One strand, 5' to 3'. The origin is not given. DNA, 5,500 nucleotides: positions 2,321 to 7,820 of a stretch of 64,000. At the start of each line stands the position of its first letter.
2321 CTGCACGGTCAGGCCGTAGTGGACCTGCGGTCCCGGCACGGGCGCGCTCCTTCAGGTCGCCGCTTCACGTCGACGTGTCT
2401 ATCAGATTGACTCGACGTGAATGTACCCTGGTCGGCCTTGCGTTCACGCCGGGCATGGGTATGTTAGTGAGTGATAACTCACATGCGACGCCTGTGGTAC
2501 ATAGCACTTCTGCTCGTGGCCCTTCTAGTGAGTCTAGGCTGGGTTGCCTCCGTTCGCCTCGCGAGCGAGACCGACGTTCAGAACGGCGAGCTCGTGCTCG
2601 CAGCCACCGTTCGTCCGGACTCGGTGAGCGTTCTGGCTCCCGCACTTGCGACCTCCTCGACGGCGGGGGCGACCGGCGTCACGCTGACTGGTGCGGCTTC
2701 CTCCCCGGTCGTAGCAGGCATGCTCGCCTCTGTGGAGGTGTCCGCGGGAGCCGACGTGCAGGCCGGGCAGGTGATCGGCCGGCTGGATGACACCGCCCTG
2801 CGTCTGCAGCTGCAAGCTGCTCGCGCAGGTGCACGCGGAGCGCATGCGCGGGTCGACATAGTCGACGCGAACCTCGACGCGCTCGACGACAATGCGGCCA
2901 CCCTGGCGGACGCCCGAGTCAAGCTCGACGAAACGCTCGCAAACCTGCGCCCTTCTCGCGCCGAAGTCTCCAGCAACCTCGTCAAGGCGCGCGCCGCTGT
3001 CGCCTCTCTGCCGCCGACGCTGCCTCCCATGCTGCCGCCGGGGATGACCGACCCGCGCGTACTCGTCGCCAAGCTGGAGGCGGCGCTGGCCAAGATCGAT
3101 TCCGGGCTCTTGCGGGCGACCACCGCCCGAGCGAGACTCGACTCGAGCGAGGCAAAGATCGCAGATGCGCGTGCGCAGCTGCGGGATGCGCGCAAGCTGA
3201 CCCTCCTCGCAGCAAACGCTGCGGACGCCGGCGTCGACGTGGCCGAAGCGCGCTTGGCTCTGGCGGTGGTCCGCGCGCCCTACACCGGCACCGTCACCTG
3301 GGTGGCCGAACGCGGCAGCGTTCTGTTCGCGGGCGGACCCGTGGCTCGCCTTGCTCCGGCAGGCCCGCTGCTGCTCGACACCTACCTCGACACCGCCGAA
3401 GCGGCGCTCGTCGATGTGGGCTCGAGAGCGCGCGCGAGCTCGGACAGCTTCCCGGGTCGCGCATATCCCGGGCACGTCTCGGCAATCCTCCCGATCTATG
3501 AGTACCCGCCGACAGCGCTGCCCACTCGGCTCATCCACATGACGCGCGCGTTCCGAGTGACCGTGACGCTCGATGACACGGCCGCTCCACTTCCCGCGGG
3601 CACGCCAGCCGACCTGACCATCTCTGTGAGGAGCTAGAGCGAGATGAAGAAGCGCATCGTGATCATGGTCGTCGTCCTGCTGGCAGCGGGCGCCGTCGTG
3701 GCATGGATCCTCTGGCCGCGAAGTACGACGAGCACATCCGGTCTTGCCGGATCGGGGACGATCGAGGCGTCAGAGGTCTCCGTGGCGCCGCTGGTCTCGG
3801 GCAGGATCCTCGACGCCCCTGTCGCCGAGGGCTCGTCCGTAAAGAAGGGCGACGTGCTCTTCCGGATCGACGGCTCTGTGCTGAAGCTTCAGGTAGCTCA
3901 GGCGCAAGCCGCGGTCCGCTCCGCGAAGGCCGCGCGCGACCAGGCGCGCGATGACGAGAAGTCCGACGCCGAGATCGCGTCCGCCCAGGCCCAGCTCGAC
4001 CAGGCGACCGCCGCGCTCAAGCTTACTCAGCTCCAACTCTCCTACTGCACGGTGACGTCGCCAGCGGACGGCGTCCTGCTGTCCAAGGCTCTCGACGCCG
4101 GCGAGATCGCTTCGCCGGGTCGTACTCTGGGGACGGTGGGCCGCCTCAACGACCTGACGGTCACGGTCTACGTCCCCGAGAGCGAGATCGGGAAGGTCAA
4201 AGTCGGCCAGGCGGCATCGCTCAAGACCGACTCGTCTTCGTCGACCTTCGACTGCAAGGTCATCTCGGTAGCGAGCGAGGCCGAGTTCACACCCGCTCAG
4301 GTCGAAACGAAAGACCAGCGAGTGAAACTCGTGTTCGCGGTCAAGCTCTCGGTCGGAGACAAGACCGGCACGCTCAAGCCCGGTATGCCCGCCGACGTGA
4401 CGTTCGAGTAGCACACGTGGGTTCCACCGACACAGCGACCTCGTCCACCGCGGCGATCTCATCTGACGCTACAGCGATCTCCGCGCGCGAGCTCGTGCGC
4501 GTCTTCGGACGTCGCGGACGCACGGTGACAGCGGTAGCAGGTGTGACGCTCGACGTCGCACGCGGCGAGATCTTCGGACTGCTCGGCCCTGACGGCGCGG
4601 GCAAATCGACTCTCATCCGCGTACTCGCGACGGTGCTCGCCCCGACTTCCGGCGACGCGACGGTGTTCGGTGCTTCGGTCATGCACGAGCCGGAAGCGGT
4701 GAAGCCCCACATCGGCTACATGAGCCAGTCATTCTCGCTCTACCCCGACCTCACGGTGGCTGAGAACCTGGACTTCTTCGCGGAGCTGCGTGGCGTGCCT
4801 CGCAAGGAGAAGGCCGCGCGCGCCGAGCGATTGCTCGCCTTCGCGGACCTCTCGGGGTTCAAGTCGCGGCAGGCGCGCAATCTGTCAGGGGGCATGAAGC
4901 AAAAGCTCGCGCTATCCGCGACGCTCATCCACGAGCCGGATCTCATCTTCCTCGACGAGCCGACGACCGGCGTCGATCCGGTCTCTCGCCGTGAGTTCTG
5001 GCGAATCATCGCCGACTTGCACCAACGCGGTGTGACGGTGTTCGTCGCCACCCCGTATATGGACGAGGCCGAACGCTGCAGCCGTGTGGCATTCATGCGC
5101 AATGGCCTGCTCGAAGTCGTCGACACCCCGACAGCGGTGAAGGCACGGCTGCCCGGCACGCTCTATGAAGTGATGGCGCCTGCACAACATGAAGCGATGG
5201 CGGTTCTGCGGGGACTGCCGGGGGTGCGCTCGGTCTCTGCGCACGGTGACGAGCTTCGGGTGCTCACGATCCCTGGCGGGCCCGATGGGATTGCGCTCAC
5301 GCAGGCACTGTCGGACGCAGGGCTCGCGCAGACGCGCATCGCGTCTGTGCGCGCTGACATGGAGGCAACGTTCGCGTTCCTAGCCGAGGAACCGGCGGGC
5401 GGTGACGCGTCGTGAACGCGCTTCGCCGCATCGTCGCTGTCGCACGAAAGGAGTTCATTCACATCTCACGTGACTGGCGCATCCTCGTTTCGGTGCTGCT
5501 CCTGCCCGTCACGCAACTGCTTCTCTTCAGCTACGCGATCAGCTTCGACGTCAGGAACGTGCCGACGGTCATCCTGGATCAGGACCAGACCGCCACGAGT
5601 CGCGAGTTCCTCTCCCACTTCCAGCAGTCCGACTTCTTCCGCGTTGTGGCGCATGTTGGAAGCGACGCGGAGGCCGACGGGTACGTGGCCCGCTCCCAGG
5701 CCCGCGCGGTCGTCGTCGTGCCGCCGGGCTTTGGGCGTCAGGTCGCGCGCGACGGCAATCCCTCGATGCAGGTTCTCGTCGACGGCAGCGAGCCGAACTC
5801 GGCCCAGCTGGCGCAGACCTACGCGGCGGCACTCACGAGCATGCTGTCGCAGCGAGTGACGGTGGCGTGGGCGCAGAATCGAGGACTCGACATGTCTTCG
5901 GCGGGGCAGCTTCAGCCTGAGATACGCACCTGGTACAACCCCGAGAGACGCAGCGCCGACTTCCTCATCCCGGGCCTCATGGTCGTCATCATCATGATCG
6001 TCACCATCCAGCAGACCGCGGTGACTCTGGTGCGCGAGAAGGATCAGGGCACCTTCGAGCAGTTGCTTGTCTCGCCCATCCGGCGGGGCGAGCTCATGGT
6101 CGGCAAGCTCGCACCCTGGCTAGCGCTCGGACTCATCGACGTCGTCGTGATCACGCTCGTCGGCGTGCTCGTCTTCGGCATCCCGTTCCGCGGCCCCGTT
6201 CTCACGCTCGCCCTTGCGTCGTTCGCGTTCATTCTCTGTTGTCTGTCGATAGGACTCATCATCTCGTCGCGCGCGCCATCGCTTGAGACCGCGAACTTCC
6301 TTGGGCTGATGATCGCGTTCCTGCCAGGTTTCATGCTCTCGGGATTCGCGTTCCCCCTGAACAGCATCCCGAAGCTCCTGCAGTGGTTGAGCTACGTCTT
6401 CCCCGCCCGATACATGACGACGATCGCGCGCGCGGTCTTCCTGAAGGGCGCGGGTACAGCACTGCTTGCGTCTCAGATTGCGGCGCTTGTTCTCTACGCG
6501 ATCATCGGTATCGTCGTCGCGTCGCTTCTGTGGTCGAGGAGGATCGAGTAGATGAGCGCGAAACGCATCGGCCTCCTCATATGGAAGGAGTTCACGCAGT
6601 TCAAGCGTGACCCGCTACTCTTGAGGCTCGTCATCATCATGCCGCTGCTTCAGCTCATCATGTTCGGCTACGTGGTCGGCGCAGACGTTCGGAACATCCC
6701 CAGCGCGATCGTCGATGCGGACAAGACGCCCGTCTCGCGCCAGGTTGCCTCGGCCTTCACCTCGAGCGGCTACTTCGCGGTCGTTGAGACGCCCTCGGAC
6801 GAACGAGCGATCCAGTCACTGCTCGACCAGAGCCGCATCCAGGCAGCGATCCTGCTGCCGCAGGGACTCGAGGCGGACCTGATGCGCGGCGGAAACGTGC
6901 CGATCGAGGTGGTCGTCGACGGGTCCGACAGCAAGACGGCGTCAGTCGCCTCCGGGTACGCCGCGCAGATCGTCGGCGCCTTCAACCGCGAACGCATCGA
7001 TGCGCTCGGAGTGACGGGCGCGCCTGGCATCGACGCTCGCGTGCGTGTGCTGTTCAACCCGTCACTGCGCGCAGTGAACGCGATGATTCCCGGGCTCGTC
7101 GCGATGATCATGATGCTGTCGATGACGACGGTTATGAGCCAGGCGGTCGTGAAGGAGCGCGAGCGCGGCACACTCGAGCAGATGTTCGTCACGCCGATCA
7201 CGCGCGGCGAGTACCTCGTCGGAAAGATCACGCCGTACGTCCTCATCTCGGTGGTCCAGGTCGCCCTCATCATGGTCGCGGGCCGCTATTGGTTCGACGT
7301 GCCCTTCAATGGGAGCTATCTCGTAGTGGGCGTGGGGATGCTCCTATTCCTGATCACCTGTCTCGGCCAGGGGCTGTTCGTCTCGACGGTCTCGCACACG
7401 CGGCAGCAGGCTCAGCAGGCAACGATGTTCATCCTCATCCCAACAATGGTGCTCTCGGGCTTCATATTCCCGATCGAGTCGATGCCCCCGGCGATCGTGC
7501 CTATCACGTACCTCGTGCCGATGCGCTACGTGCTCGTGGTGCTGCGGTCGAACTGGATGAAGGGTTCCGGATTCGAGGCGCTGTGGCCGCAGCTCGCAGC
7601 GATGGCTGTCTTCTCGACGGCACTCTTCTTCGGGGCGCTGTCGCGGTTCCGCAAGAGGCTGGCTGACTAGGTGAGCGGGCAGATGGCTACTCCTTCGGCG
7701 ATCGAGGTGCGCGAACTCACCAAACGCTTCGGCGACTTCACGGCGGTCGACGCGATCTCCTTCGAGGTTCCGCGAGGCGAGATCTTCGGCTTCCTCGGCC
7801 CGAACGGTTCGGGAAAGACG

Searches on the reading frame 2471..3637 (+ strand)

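Call 44: search_protein_families(library=pfam, proteins=[window:2471-3637:+], max_evalue=0.0001)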
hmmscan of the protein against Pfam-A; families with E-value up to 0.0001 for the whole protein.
window:2471-3637:+ (388 aa): 2 families
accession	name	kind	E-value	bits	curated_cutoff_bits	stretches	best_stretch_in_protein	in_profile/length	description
PF13437.12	HlyD_3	-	2.4e-11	44.8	22.2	1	266-375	1-104/106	HlyD family secretion protein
PF16576.10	HlyD_D23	-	7.3e-07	29.1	30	1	240-343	83-188/214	Barrel-sandwich domain of CusB or HlyD membrane-fusion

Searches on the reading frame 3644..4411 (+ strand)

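Call 54: search_protein_families(library=ncbifam, proteins=[window:3644-4411:+], max_evalue=0.00001)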
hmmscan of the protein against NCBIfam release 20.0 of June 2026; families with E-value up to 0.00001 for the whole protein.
window:3644-4411:+ (255 aa): 19 families
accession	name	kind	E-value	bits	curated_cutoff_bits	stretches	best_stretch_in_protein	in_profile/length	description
NF002939.0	PRK03598.1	equivalog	6.6e-41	140.6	393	2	85-254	156-325/332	secretion protein HlyD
TIGR01730.1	RND_mfp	subfamily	3.2e-30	105.2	94.9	2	106-254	106-244/322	efflux RND transporter periplasmic adaptor subunit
NF007785.0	PRK10476.1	equivalog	6.3e-30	104.2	376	2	5-115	13-122/347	multidrug transporter subunit MdtN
TIGR00998.1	8a0101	subfamily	1.1e-25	90.3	390.8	2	2-130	1-129/334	EmrA/EmrK family multidrug efflux transporter periplasmic adaptor subunit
TIGR00999.1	8a0102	subfamily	8.8e-19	67.7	319.3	1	105-254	61-201/271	CzcB/NccB family metal efflux transporter periplasmic adaptor subunit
NF007850.1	PRK10559.1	equivalog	9.6e-18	64.3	400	1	6-218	6-231/303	p-hydroxybenzoic acid efflux pump subunit AaeA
TIGR01843.1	type_I_hlyD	subfamily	8.6e-16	57.9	208.65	2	82-252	216-394/422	HlyD family type I secretion periplasmic adaptor subunit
TIGR02971.1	heterocyst_DevB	subfamily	2.5e-13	50.1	129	1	84-210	155-279/327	ABC exporter membrane fusion protein, DevB family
NF045904.1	RND-peri-MexE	equivalog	3.5e-13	49.2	714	1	38-164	56-201/390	multidrug efflux RND transporter periplasmic adaptor subunit MexE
NF008589.1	PRK11556.1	equivalog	4.9e-13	48.7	391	1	34-190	73-250/392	MdtA/MuxA family multidrug efflux RND transporter periplasmic adaptor subunit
NF033834.1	RND_adapt_MexA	exception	4.6e-12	45.7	750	1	45-183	64-208/373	multidrug efflux RND transporter periplasmic adaptor subunit MexA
NF000272.2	OqxA_adapt_sub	exception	1.2e-11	44.2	835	1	37-181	59-223/391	multidrug efflux RND transporter periplasmic adaptor subunit OqxA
NF007132.1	PRK09578.1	equivalog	5.1e-11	42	512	1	47-144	68-183/396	MexX/AxyX family multidrug efflux RND transporter periplasmic adaptor subunit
NF011715.0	PRK15136.1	equivalog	5.6e-10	38.4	563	1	83-207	159-290/390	multidrug efflux MFS transporter periplasmic adaptor subunit EmrA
TIGR03794.1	NHLM_micro_HlyD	equivalog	2e-09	36.9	156.2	0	11-92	22-106/421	NHLP bacteriocin system secretion protein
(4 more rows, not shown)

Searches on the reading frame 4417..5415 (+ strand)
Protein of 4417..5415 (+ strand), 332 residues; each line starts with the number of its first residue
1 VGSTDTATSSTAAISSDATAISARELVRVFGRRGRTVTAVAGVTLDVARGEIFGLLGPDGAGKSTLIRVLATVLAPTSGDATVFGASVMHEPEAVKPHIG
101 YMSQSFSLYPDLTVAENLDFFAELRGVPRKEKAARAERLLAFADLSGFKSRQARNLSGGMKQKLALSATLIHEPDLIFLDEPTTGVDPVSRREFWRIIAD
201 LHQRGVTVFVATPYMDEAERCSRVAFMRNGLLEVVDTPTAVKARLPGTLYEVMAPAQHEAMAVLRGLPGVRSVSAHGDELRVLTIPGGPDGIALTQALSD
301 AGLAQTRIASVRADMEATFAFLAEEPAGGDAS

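Call 54: search_protein_families(library=ncbifam, proteins=[window:4417-5415:+], max_evalue=0.00001)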
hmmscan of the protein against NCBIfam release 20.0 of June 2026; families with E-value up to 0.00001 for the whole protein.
window:4417-5415:+ (332 aa): 180 families (the best 25 are shown)
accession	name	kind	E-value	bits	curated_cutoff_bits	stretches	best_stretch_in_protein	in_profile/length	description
NF033858.1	ABC2_perm_RbbA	equivalog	1.1e-72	245.3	1050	1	11-243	257-486/909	ribosome-associated ATPase/putative transporter RbbA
TIGR01188.1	drrA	subfamily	2.7e-72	243.6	312.45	1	37-257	6-227/302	daunorubicin resistance ABC transporter, ATP-binding protein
TIGR03864.1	PQQ_ABC_ATP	hypoth_equivalog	2.1e-47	161.6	302.25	1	25-246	6-224/236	ABC transporter, ATP-binding subunit, PQQ-dependent alcohol dehydrogenase system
NF010060.0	PRK13537.1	equivalog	1.4e-44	152.2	521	1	19-231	14-223/314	nodulation factor ABC transporter ATP-binding protein NodI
NF010059.0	PRK13536.1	equivalog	2.1e-44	151.7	549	1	13-240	33-260/342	nodulation factor ABC transporter ATP-binding protein NodI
TIGR03522.1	GldA_ABC_ATP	equivalog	1.4e-42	146.2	402.6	1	24-233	6-211/301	gliding motility-associated ABC transporter ATP-binding subunit GldA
TIGR01288.1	nodI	equivalog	2.1e-41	141.9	424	1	33-265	14-247/303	nodulation factor ABC transporter ATP-binding protein NodI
TIGR01186.1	proV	subfamily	1.6e-39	136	326.6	1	38-240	7-216/363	betaine/proline/choline family ABC transporter ATP-binding protein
TIGR00968.1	3a0106s01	subfamily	1.3e-38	132.9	342.75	1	36-243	12-220/237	sulfate ABC transporter ATP-binding protein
TIGR03265.1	PhnT2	equivalog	1.9e-37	129.3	457.7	1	28-241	12-222/353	putative 2-aminoethylphosphonate ABC transporter ATP-binding protein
TIGR04520.1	ECF_ATPase_1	equivalog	1.6e-36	126.2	315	1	35-241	13-223/269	energy-coupling factor transporter ATPase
TIGR01257.1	rim_protein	equivalog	4.1e-36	123.4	4012.85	1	23-245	1940-2161/2272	rim ABC transporter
TIGR03740.1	galliderm_ABC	subfamily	2.7e-35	122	309.75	1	36-233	12-203/223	lantibiotic protection ABC transporter ATP-binding subunit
TIGR04406.1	LPS_export_lptB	equivalog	6e-35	120.7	240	1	23-215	4-195/239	LPS export ABC transporter ATP-binding protein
TIGR02673.1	FtsE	equivalog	1.3e-34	119.7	264.85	1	34-215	12-197/214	cell division ATP-binding protein FtsE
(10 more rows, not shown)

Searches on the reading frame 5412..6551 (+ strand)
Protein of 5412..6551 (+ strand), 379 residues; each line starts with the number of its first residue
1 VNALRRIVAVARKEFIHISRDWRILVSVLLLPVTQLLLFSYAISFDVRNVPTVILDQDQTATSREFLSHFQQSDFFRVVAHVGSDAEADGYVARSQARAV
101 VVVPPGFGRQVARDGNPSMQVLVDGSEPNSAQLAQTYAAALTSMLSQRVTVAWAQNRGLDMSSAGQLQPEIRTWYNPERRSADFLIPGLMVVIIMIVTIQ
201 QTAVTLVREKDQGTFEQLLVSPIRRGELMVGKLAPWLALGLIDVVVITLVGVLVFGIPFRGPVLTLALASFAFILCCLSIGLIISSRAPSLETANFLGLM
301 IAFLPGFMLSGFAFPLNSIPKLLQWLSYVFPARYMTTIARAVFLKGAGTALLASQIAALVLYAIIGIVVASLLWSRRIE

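Call 54: search_protein_families(library=ncbifam, proteins=[window:5412-6551:+], max_evalue=0.00001)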
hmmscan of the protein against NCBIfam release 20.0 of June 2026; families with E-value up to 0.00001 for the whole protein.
window:5412-6551:+ (379 aa): 8 families
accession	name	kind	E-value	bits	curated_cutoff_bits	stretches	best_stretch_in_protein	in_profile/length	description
NF033858.1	ABC2_perm_RbbA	equivalog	1.8e-69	234.6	1050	1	3-374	538-904/909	ribosome-associated ATPase/putative transporter RbbA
NF041647.1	ABC_perm_CPBP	equivalog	2e-17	63.2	435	1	4-375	2-393/636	ABC transporter permease subunit/CPBP intramembrane protease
TIGR01247.1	drrB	subfamily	3.1e-16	59.8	223.05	1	183-372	48-234/236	daunorubicin resistance ABC transporter membrane protein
TIGR00025.1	Mtu_efflux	paralog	4.1e-11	42.9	146.9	1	183-373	39-233/238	ABC transporter efflux protein, DrrB family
TIGR03861.1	phenyl_ABC_PedC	subfamily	1.6e-09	37.8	241.35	1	183-358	60-237/253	alcohol ABC transporter, permease protein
NF038293.1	permease_SagH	equivalog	2.1e-09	36.7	450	1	181-376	176-369/370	SagH family ABC transporter permease subunit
TIGR01291.1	nodJ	subfamily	2.1e-08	34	206.65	1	182-378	57-251/253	ABC-2 type transporter, NodJ family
NF011648.0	PRK15066.1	subfamily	3.7e-08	33.2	225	1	183-373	61-249/257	ABC transporter permease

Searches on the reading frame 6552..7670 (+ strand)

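Call 54: search_protein_families(library=ncbifam, proteins=[window:6552-7670:+], max_evalue=0.00001)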
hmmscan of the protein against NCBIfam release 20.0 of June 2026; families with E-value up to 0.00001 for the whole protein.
window:6552-7670:+ (372 aa): 8 families
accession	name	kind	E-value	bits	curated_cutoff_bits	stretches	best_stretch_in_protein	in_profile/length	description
NF033858.1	ABC2_perm_RbbA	equivalog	1.5e-67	228.3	1050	1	2-368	538-906/909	ribosome-associated ATPase/putative transporter RbbA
TIGR01247.1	drrB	subfamily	1.6e-14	54.1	223.05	1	178-354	50-224/236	daunorubicin resistance ABC transporter membrane protein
NF038293.1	permease_SagH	equivalog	9.8e-12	44.3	450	1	182-326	184-328/370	SagH family ABC transporter permease subunit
TIGR00025.1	Mtu_efflux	paralog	2.8e-11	43.4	146.9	1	176-354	39-222/238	ABC transporter efflux protein, DrrB family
TIGR03861.1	phenyl_ABC_PedC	subfamily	1e-07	31.9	241.35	1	178-316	62-199/253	alcohol ABC transporter, permease protein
NF011648.0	PRK15066.1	subfamily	6.5e-07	29.1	225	1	176-364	61-247/257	ABC transporter permease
TIGR01291.1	nodJ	subfamily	7.1e-07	29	206.65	1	181-371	63-252/253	ABC-2 type transporter, NodJ family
NF041647.1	ABC_perm_CPBP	equivalog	9.4e-06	24.6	435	0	6-242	5-256/636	ABC transporter permease subunit/CPBP intramembrane protease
